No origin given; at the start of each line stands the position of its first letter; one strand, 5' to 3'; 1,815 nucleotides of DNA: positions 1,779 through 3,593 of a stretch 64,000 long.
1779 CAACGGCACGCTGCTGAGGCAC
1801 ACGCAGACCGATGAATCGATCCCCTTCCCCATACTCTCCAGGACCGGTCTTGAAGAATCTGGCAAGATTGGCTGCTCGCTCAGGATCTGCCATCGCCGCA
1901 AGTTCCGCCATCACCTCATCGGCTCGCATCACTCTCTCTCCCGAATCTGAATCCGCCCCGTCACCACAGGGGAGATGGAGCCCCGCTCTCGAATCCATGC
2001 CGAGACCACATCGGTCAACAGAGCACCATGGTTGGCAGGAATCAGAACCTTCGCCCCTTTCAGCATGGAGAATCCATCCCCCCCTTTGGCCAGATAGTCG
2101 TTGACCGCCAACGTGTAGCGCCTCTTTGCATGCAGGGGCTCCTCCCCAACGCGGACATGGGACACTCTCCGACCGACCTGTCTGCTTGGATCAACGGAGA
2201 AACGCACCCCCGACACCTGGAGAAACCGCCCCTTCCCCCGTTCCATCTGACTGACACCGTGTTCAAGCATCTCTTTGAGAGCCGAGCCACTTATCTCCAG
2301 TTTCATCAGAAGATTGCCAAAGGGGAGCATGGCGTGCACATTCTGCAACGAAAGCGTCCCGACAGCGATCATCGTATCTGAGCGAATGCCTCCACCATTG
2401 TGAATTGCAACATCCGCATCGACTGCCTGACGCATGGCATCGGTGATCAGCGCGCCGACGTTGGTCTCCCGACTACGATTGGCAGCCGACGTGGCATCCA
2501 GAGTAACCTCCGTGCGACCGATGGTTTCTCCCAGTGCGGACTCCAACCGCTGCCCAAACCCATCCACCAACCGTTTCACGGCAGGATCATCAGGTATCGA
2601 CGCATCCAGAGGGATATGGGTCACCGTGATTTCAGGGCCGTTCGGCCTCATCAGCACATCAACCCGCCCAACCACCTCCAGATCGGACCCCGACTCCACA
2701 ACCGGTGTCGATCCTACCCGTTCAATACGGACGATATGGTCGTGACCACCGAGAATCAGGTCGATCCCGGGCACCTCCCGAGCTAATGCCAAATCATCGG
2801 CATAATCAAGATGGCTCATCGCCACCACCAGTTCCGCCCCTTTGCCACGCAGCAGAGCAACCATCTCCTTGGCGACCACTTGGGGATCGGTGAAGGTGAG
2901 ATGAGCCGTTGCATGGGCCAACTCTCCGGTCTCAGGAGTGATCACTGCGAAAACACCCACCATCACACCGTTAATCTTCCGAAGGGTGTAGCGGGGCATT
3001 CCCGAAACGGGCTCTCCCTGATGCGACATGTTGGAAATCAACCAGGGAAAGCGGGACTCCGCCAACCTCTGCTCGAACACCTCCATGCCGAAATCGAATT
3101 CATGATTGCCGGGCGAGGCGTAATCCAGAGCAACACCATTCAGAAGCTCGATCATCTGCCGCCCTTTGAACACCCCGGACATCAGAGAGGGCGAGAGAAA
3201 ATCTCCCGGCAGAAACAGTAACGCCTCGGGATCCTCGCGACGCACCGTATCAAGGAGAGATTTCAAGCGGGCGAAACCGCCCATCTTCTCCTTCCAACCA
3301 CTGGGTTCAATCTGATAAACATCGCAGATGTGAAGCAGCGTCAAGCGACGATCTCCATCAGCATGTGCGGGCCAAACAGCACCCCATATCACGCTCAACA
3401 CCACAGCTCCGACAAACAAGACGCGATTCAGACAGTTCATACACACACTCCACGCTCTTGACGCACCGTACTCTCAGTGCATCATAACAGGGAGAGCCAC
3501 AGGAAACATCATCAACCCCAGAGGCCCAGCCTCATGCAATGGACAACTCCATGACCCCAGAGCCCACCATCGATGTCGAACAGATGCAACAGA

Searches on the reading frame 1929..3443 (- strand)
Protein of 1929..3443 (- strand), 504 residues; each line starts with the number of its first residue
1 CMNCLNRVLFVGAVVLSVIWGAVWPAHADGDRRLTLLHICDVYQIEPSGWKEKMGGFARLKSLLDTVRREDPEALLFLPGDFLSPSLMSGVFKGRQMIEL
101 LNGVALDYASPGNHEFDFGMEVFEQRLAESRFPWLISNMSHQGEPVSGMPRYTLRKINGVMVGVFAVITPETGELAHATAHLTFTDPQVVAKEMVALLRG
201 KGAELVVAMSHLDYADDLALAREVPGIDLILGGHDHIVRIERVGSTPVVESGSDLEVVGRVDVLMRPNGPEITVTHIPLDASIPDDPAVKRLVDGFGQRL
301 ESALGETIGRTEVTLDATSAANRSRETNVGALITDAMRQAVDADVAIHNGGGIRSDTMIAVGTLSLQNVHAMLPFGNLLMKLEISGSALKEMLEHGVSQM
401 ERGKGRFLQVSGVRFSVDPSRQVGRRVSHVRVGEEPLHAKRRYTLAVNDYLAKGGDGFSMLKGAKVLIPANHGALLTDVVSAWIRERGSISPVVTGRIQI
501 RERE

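Call 49: search_protein_families(library=pfam, proteins=[window:1929-3443:-], max_evalue=0.00001)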
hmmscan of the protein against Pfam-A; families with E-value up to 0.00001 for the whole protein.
window:1929-3443:- (504 aa): 2 families
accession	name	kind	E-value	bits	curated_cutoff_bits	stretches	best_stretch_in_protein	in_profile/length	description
PF02872.23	5_nucleotid_C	-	1.1e-45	156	23.6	1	308-462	2-157/158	5'-nucleotidase, C-terminal domain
PF00149.33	Metallophos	-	6e-11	43.6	21.5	1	35-237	2-190/191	Calcineurin-like phosphoesterase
